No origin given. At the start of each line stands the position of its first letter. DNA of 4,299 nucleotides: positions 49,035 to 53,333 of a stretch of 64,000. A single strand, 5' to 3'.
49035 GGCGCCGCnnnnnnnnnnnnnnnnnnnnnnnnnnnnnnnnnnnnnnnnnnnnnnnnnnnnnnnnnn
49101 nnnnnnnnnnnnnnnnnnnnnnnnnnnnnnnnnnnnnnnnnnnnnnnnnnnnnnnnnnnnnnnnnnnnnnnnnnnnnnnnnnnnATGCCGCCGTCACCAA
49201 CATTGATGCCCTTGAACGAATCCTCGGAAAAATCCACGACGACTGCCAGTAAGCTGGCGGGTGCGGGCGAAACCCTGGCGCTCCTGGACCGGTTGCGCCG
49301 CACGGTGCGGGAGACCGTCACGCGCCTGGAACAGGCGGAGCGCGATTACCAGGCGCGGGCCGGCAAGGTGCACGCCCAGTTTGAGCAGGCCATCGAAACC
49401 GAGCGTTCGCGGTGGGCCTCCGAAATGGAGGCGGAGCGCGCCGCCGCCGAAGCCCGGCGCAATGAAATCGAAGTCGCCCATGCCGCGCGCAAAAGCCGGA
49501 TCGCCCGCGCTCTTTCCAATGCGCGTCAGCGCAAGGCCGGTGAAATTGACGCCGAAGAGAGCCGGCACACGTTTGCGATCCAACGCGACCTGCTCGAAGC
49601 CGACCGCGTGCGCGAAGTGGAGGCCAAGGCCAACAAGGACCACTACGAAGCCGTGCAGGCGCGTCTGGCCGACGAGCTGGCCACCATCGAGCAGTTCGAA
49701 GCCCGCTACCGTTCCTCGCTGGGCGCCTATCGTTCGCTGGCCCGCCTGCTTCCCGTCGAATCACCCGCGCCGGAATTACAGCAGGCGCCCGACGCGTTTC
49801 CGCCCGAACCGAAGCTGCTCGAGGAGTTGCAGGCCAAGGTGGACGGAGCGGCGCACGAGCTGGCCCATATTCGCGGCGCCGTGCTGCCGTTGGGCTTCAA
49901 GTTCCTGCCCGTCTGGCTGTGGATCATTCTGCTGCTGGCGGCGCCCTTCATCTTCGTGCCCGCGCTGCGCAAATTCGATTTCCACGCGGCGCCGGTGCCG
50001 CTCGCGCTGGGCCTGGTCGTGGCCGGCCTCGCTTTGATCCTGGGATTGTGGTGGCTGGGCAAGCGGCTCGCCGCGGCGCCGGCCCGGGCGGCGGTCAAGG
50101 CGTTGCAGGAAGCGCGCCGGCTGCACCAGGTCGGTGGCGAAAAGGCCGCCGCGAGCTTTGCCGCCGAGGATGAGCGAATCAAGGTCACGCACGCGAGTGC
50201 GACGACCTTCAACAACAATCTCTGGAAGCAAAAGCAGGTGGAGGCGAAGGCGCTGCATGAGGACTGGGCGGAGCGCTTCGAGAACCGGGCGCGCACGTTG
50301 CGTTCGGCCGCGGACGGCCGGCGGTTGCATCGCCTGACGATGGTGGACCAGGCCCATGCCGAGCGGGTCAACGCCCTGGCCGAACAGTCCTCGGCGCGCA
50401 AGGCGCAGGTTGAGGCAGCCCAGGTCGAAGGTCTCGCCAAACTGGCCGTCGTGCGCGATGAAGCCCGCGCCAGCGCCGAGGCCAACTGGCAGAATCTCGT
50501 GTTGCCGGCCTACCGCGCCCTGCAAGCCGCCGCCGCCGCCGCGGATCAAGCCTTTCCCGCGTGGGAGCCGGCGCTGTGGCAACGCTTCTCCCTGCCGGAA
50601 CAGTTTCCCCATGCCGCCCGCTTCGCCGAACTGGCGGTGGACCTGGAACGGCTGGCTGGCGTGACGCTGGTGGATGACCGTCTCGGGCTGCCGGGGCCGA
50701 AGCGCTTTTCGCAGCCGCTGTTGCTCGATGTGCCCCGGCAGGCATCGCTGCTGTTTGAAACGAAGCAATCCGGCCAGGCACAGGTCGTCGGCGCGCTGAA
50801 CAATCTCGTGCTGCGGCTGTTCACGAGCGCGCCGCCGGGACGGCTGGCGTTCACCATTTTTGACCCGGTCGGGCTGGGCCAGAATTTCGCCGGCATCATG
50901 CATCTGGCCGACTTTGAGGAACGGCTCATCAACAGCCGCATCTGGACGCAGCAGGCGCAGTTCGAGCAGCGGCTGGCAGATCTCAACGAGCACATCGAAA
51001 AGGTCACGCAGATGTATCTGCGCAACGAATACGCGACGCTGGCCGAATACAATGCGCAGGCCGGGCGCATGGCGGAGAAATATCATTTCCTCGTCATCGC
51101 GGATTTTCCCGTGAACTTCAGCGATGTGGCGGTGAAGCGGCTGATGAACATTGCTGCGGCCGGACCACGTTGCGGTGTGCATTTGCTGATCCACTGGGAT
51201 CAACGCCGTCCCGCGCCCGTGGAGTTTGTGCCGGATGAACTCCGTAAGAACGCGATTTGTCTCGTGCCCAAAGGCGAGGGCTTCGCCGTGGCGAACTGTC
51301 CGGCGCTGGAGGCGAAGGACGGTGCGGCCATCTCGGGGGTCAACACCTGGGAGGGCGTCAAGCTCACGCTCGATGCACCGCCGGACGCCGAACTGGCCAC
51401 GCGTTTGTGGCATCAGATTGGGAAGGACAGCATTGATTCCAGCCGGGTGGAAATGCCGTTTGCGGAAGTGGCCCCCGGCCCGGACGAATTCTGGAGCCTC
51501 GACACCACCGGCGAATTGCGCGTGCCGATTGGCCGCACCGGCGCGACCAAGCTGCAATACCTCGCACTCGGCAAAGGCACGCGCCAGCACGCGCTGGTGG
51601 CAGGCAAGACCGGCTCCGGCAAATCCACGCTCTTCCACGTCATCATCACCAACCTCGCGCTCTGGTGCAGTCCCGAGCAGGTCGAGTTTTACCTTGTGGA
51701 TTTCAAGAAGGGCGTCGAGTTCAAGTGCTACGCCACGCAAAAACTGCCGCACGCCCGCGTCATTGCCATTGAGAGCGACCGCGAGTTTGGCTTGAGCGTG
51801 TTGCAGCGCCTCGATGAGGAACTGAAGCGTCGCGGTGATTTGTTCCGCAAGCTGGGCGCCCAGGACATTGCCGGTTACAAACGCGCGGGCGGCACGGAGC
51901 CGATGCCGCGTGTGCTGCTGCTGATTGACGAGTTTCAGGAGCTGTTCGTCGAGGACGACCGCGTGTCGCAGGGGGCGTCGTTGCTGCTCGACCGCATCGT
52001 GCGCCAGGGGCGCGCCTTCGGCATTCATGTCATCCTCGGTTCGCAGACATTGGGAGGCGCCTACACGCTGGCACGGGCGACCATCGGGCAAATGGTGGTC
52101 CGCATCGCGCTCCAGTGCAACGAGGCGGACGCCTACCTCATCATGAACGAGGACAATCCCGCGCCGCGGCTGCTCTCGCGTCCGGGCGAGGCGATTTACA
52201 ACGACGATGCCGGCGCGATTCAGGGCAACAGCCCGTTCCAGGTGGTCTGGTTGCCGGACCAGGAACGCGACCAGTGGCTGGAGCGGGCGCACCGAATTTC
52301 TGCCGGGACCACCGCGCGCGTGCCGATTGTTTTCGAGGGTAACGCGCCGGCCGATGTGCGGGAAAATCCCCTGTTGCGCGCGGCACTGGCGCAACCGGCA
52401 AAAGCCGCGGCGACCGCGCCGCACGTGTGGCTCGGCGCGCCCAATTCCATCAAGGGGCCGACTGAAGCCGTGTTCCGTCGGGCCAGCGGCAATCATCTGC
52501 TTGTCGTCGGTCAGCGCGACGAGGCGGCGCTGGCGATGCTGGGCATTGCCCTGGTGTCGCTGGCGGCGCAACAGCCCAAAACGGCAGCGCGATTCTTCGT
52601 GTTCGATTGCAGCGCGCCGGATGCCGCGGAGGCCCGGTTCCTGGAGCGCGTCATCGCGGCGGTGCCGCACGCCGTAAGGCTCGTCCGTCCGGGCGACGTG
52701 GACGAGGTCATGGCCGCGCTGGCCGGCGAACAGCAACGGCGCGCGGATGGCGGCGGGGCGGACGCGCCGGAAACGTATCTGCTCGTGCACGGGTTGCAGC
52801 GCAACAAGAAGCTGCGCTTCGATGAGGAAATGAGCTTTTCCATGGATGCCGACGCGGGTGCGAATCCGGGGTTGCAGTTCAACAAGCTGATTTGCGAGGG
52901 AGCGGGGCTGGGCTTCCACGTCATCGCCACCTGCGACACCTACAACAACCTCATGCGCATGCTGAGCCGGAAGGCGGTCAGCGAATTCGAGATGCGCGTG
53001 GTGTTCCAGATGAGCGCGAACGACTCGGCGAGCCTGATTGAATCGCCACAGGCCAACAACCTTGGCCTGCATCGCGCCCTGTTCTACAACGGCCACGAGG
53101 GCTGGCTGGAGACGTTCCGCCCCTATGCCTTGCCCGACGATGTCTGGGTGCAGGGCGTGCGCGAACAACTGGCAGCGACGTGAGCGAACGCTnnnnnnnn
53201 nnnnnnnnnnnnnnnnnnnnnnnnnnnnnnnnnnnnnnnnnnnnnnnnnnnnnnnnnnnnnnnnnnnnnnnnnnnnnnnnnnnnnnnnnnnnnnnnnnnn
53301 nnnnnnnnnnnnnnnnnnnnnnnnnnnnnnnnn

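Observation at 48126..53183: WXG100-like proteins plus a three-module FtsK/SpoIIIE ATPase: candidate minimal type VII-like secretion cassette in a PVC-type diderm genome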

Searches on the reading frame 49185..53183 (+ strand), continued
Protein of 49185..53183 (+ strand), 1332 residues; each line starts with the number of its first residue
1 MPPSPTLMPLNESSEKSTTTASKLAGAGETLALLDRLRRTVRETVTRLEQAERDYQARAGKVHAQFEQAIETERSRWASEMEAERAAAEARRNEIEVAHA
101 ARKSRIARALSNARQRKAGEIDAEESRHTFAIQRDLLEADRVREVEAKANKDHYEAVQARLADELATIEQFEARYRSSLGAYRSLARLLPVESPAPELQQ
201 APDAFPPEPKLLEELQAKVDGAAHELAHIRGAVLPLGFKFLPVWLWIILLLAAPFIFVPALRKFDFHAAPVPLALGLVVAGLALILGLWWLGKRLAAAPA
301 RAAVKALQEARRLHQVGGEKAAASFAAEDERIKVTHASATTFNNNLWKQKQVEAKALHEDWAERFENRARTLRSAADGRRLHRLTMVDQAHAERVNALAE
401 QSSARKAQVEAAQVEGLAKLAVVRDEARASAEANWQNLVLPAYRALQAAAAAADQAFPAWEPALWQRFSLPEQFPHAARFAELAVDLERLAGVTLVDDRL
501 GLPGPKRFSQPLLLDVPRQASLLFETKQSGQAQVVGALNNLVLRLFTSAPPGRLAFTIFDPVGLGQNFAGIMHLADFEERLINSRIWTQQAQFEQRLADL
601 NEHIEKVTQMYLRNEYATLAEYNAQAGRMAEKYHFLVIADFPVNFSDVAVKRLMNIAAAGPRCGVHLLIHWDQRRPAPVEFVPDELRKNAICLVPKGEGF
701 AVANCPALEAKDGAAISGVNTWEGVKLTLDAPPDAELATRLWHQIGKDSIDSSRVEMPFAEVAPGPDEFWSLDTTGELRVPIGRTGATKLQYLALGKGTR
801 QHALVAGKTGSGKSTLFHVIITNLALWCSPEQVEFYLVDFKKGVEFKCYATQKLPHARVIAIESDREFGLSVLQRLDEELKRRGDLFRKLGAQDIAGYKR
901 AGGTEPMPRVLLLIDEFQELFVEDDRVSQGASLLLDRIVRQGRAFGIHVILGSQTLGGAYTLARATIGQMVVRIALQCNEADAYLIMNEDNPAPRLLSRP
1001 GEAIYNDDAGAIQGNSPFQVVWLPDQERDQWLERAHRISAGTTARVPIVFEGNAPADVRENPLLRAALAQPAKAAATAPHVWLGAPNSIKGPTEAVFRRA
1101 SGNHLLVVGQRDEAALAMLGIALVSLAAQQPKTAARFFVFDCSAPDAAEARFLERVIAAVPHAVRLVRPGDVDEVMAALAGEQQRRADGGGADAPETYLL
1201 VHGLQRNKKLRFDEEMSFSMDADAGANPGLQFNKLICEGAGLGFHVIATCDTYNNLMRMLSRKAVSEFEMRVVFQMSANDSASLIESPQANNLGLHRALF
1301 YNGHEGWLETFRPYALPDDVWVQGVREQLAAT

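Call 24: find_related_loci(query=A1, collection=genome_contigs, flank=6000)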
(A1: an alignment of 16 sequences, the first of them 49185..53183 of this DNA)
Query A1 (1332 aa) in genome_contigs; peptide patterns used: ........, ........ (x = any residue, [..] = any of these).
329 stretches matched a pattern; 312 encode a relative of the query (tblastn E <= 1e-3); the best 80 are kept; 80 distinct loci.
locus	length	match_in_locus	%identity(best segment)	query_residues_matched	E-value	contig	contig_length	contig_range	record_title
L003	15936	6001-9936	73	1-1329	0e+0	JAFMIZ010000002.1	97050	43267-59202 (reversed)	MAG: Pedosphaera sp. isolate DEBay_Sum019D_L_G_12 NODE_69_length_97050_cov_10.746688, whole genome shotgun sequence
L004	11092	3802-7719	67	11-1330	0e+0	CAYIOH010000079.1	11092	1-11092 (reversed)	MAG TPA_asm: uncultured Bifidobacteriaceae bacterium isolate ERP119705_co25_34 genome assembly, contig: NODE_5086_length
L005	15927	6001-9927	66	3-1330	0e+0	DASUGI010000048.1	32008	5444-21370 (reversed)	MAG TPA_asm: Verrucomicrobiia bacterium isolate SMAG_U1401 k141_290488, whole genome shotgun sequence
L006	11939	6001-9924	66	3-1329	0e+0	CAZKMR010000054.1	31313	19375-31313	MAG TPA_asm: uncultured Bifidobacterium sp. isolate SRP329715_co2_374 genome assembly, contig: NODE_3015_length_31313_co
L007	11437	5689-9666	66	3-1330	0e+0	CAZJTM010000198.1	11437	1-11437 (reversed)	MAG TPA_asm: uncultured Verrucomicrobiota bacterium isolate binchicken_co190_420 genome assembly, contig: NODE_9208_leng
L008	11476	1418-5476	64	4-1330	0e+0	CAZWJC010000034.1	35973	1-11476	MAG TPA_asm: uncultured Verrucomicrobiota bacterium isolate SRP220891_co2_456 genome assembly, contig: NODE_1729_length_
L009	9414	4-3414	76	194-1329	0e+0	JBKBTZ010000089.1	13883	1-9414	MAG: Limisphaerales bacterium isolate 21I_069.bin.1 NODE_90_length_13883_cov_6.409822, whole genome shotgun sequence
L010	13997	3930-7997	66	4-1329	0e+0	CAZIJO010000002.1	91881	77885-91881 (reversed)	MAG TPA_asm: uncultured Bifidobacterium sp. isolate SRP287453_co1_106 genome assembly, contig: NODE_294_length_91881_cov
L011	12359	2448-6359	67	3-1329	0e+0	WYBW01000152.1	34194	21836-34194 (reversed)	MAG: Verrucomicrobiia bacterium isolate VER1 k127_592528, whole genome shotgun sequence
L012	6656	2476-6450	65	4-1323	0e+0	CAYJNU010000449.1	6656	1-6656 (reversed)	MAG TPA_asm: uncultured Verrucomicrobiota bacterium isolate ERP124720_co1_187 genome assembly, contig: NODE_12795_length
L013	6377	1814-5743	63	1-1329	0e+0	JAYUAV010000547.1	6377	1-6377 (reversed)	MAG: Verrucomicrobiota bacterium isolate GFS_6609 GFS_6609_546, whole genome shotgun sequence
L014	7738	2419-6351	63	1-1330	0e+0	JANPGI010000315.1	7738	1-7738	MAG: Verrucomicrobiota bacterium isolate VAR_69_metabat_378 VAR_69_k141_456206, whole genome shotgun sequence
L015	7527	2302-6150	65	3-1278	0e+0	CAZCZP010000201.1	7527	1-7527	MAG TPA_asm: uncultured Bifidobacteriaceae bacterium isolate SRP237561_co1_88 genome assembly, contig: NODE_20054_length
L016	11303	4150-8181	62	3-1331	0e+0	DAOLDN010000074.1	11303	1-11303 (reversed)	MAG TPA_asm: Verrucomicrobiota bacterium isolate AMR_MDS_0155 NODE_1051_length_11303_cov_5.025427, whole genome shotgun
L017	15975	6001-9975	63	3-1330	0e+0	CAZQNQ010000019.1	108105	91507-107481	MAG TPA_asm: uncultured Bifidobacterium sp. isolate SRP344714_co2_359 genome assembly, contig: NODE_372_length_108105_co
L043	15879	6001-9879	51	18-1329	0e+0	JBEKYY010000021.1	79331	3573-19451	MAG: Verrucomicrobiota bacterium isolate SPRUCE 686 SPRUCE_686_21, whole genome shotgun sequence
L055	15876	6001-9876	49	15-1332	0e+0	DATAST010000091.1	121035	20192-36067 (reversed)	MAG TPA_asm: Verrucomicrobiia bacterium isolate SMAG_U5527 k141_456289, whole genome shotgun sequence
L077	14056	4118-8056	51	17-1329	0e+0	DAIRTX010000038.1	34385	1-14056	MAG TPA_asm: Verrucomicrobiota bacterium isolate CTOTU10862 NODE_174_length_34385_cov_8.822109, whole genome shotgun seq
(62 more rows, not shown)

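Call 41: search_protein_families(library=pfam, proteins=[L043:3410-4171:+, L043:4317-5840:+, L077:2695-3393:+, L077:3480-3911:+], max_evalue=0.01)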
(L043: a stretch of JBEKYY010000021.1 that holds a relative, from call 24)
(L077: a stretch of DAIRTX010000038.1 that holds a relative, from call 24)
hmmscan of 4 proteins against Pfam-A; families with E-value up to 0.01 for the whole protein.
L043:3410-4171:+ (253 aa): 0 families

L043:4317-5840:+ (507 aa): 3 families
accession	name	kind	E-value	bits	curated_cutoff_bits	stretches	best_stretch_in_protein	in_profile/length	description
PF13365.12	Trypsin_2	-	2.6e-25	90.3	27.6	1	39-171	1-144/144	Trypsin-like peptidase domain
PF08238.18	Sel1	-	3.7e-11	43.6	30.7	1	460-495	1-36/36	Sel1 repeat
PF00089.32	Trypsin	-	1.3e-10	41.9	20.6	1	26-179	10-202/220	Trypsin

L077:2695-3393:+ (232 aa): 1 family
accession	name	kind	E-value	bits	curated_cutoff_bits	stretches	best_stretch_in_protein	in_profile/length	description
PF24591.1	Phage_YunG-like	-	0.0037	17.5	27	1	82-144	8-63/99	Phage YunG-like protein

L077:3480-3911:+ (143 aa): 0 families

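Call 63: search_protein_representatives(protein=window:49581-53180:+)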
Query: 1200 residues. Proteins with E-value up to 0.001 (for the whole library): 26244; up to 1e-10: 13019; up to 1e-30: 3053. The best 150 are listed.
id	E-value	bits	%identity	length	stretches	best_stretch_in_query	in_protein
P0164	0.0e+00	1285.5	56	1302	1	78-1192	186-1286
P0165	0.0e+00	1196.6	55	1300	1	80-1192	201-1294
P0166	0.0e+00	1171.6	51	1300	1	1-1198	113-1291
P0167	0.0e+00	1152.9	57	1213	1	173-1197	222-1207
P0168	0.0e+00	1142.8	50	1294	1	1-1193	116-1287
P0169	0.0e+00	1122.5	48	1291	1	1-1197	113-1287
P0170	0.0e+00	1117.6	54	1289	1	58-1193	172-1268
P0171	0.0e+00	1109.8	50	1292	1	1-1193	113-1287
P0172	0.0e+00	1104.1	49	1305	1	29-1195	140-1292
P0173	0.0e+00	1093.2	49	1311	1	26-1198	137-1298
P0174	0.0e+00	1089.6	51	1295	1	2-1193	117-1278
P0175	0.0e+00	1083.7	49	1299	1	26-1197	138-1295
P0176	0.0e+00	1076.2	51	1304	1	86-1199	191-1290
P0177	0.0e+00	1059.2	50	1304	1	1-1197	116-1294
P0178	0.0e+00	1049.7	49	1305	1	1-1198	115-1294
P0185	9.3e-298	1007.1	46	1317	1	110-1199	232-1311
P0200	8.5e-273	924.4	45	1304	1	68-1195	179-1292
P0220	1.4e-261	887.3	45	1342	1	22-1187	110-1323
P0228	9.8e-260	881.2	50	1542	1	317-1198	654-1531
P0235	2.0e-257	873.5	47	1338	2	221-1197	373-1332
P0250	2.4e-254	863.4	47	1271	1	256-1186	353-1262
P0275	3.0e-249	846.5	43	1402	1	26-1197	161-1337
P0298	4.8e-247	839.2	44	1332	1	20-1183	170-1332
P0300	1.7e-246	837.3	41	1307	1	12-1197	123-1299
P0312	8.3e-245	831.7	45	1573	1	160-1192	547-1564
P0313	1.1e-244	831.4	52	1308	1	372-1190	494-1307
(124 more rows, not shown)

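Call 64: list_cluster_members(proteins=[P0164, P0185, P0200, P0228, P0250, P0275, P0300, P0312, P0313, P0220])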
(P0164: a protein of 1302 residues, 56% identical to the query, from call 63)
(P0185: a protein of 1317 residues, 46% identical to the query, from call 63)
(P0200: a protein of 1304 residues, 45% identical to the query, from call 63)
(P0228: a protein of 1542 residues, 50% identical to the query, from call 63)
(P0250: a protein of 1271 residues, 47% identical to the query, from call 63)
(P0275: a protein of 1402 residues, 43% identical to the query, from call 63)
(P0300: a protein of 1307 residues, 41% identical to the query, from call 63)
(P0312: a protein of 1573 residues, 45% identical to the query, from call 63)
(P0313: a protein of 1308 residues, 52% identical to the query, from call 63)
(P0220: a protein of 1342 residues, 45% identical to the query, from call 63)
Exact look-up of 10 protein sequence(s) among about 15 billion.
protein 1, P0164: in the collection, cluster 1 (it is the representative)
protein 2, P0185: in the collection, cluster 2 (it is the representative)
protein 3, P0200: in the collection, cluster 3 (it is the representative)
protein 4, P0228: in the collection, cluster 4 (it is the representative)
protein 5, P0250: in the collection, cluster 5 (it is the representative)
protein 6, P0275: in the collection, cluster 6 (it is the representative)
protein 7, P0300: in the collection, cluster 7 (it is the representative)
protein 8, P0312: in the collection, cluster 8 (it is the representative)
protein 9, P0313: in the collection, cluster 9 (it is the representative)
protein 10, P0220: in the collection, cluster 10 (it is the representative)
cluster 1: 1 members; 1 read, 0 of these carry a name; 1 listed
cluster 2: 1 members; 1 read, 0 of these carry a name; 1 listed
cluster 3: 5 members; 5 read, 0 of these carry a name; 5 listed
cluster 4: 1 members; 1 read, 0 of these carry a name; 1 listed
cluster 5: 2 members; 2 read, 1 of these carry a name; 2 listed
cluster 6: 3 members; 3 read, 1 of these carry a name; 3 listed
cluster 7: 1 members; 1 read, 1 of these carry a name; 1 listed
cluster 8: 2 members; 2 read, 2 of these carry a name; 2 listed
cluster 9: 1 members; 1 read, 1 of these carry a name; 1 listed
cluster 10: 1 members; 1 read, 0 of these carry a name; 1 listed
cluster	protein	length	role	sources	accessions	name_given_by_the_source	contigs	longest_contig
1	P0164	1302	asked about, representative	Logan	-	-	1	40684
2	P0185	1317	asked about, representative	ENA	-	-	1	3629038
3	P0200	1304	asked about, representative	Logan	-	-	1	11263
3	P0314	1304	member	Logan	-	-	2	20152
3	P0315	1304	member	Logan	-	-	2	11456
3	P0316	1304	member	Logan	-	-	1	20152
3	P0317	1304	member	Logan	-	-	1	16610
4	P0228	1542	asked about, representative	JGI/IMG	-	-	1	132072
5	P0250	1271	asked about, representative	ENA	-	-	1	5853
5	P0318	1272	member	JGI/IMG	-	S-DNA-T family DNA segregation ATPase FtsK/SpoIIIE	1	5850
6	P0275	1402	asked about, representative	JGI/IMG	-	-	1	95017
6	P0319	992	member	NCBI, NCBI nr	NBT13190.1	MAG: DNA translocase FtsK [Planctomycetia bacterium] | DNA translocase FtsK [Planctomycetia bacterium]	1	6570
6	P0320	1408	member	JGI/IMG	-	-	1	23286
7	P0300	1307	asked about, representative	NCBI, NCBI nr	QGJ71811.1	Cell division protein FtsK [Planctomycetales bacterium 10988]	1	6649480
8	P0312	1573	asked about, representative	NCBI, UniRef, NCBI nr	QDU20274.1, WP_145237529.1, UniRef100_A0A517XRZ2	protein kinase domain-containing protein [Urbifossiella limnaea] | Serine/threonine-protein kinase PknB n=1 Tax=Urbifossiella limnaea TaxID=2528023 ... | FtsK/SpoIIIE domain-containing protein [Urbifossiella limnaea]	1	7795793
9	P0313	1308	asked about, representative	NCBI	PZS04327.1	MAG: hypothetical protein DLM69_02020, partial [Candidatus Chloroheliales bacterium]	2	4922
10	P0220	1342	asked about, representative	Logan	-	-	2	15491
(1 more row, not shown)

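Call 85: find_encoding_contigs(protein=P0300, flank=6000, max_places=1)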
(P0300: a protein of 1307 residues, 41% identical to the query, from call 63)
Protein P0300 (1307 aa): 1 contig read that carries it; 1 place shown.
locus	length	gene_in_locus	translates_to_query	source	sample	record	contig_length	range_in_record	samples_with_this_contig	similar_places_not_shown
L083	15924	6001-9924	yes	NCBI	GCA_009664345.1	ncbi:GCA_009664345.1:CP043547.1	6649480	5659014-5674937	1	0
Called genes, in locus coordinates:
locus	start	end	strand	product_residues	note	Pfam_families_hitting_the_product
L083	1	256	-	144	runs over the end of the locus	PF13276:HTH_21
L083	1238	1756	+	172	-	-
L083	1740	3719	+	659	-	PF07508:Recombinase (faint)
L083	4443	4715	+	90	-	PF06013:WXG100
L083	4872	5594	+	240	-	-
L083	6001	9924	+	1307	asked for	PF01580:FtsK_SpoIIIE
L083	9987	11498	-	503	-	-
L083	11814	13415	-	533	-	PF00092:VWA (weak)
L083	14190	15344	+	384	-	PF00266:Aminotran_5, PF01053:Cys_Met_Meta_PP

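Call 86: find_encoding_contigs(protein=P0312, flank=6000, max_places=1)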
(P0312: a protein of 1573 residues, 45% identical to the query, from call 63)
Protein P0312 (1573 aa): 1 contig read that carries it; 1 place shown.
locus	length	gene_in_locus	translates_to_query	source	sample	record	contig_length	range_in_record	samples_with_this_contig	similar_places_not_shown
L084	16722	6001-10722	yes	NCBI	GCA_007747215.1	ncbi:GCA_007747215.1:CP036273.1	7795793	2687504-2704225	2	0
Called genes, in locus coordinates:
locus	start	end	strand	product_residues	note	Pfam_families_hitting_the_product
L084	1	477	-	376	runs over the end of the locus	PF14520:HHH_5, PF02481:DNA_processg_A, PF18306:LDcluster4 (weak), PF17782:WHD_DprA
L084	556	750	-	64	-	-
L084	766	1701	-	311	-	PF01145:Band_7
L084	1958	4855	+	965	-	PF00069:Pkinase, PF07714:PK_Tyr_Ser-Thr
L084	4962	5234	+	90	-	PF06013:WXG100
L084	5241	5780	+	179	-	-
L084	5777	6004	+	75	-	-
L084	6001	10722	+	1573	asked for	PF00069:Pkinase, PF07714:PK_Tyr_Ser-Thr, PF01580:FtsK_SpoIIIE, PF13401:AAA_22 (faint)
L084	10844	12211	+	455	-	PF00067:p450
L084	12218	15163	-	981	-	PF00989:PAS (weak), PF08448:PAS_4, PF00512:HisKA, PF02518:HATPase_c, PF00072:Response_reg, PF01627:Hpt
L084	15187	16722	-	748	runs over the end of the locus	PF17803:Cadherin_4, PF17892:Cadherin_5, PF17963:Big_9, PF17803:Cadherin_4, PF17892:Cadherin_5, PF17963:Big_9, PF17803:Cadherin_4, PF17892:Cadherin_5, +4 more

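Call 111: search_protein_families(library=phrogs, proteins=[window:49185-53183:+], max_evalue=0.01)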
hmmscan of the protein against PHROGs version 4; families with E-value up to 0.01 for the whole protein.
window:49185-53183:+ (1332 aa): 5 families
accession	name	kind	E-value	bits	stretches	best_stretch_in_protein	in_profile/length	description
phrog_1358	-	moron, auxiliary metabolic gene and host takeover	3.4e-44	151.7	1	775-1039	580-830/1382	FtsK/SpoIIIE-like protein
phrog_3551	-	moron, auxiliary metabolic gene and host takeover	1.6e-23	83.6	1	787-954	425-580/758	FtsK/SpoIIIE-like protein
phrog_7035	-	unknown function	6.4e-09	35.7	1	908-956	491-539/969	-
phrog_2666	-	head and packaging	5.8e-05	22.9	1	799-956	320-465/555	terminase large subunit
phrog_17074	-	unknown function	0.00033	20.3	1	803-953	204-359/621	-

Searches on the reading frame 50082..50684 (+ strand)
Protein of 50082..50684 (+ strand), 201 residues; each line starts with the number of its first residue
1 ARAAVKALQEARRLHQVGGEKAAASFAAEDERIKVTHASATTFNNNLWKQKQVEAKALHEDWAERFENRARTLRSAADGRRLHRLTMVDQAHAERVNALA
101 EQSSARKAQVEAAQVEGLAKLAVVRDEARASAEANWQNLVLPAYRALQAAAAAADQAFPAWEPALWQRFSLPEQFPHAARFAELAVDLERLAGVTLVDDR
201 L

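Call 50: search_protein_families(library=pfam, proteins=[window:50082-50684:+], max_evalue=10)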
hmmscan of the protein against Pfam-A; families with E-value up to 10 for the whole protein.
window:50082-50684:+ (201 aa): 2 families
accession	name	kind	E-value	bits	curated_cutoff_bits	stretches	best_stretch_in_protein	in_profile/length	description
PF05110.18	AF-4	-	0.061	13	26.9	1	33-174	139-280/514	AF-4 proto-oncoprotein N-terminal region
PF24091.1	DUF7376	-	0.1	12.8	27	1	15-101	9-60/219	Family of unknown function (DUF7376)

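Call 51: search_protein_families(library=ncbifam, proteins=[window:50082-50684:+], max_evalue=10)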
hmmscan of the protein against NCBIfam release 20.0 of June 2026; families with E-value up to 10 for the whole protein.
window:50082-50684:+ (201 aa): 1 family
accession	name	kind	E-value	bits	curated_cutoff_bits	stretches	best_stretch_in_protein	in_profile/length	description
NF000722.0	PRK00042.2-1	equivalog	0.019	14.2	293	1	84-163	88-169/256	triose-phosphate isomerase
